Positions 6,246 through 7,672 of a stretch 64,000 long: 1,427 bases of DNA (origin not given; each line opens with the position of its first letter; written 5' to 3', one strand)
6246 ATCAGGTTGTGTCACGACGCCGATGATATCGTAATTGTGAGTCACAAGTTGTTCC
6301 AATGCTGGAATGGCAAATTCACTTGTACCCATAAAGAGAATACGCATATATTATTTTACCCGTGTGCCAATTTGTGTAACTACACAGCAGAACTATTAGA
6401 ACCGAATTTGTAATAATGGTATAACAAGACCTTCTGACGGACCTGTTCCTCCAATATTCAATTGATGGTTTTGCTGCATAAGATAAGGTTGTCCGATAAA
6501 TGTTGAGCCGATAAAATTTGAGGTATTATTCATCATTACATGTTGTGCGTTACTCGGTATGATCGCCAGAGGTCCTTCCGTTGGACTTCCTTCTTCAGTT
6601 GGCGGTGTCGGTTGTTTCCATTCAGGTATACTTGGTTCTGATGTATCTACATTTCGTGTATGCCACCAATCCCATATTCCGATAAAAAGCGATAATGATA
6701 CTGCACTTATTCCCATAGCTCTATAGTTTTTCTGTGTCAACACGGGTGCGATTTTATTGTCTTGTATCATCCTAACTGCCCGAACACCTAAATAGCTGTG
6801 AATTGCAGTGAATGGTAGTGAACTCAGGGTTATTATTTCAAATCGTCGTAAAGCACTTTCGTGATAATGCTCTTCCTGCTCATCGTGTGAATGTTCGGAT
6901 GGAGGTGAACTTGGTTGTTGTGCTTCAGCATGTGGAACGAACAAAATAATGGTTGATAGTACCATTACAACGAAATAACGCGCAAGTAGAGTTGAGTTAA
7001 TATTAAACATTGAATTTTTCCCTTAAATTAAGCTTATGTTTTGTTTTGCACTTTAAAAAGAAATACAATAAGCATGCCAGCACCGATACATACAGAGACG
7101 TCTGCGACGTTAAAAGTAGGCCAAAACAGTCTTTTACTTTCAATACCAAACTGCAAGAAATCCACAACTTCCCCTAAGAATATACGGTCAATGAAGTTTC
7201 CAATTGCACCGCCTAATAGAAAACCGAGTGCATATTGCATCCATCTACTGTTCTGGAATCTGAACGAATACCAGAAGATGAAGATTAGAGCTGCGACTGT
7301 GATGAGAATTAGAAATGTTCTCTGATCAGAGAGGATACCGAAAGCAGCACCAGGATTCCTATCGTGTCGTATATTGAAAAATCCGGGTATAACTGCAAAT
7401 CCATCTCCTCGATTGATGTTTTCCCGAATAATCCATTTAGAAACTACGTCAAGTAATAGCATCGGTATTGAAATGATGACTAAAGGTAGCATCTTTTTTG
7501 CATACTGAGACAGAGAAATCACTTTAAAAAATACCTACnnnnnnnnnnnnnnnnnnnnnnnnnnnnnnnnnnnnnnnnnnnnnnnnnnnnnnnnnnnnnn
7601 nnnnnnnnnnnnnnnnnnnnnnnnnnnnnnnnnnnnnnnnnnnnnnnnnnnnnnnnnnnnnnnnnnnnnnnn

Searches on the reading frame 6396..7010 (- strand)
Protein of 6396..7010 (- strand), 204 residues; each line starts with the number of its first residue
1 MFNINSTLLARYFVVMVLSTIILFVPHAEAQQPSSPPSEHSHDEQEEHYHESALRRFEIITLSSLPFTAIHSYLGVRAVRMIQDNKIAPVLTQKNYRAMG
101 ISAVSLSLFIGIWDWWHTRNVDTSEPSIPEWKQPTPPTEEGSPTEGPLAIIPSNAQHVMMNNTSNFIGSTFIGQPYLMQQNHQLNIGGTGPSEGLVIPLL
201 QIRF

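Call 14: search_protein_families(library=pfam, proteins=[window:6396-7010:-], max_evalue=0.001)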
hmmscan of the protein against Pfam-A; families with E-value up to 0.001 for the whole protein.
window:6396-7010:- (204 aa): 0 families

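Call 59: search_protein_families(library=padloc, proteins=[window:6396-7010:-], max_evalue=0.01)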
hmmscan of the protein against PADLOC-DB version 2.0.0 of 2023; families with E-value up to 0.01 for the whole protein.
window:6396-7010:- (204 aa): 0 families

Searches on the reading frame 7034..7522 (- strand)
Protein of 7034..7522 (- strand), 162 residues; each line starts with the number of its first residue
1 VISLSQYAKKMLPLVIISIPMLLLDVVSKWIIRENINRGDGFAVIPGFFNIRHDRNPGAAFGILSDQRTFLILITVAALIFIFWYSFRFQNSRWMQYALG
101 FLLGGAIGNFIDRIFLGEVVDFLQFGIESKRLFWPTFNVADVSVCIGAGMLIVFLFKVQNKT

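Call 14: search_protein_families(library=pfam, proteins=[window:7034-7522:-], max_evalue=0.001)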
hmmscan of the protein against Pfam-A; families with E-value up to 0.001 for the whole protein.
window:7034-7522:- (162 aa): 1 family
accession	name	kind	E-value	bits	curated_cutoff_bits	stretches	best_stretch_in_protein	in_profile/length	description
PF01252.23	Peptidase_A8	-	8.9e-42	143.1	25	1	19-156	3-141/142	Signal peptidase (SPase) II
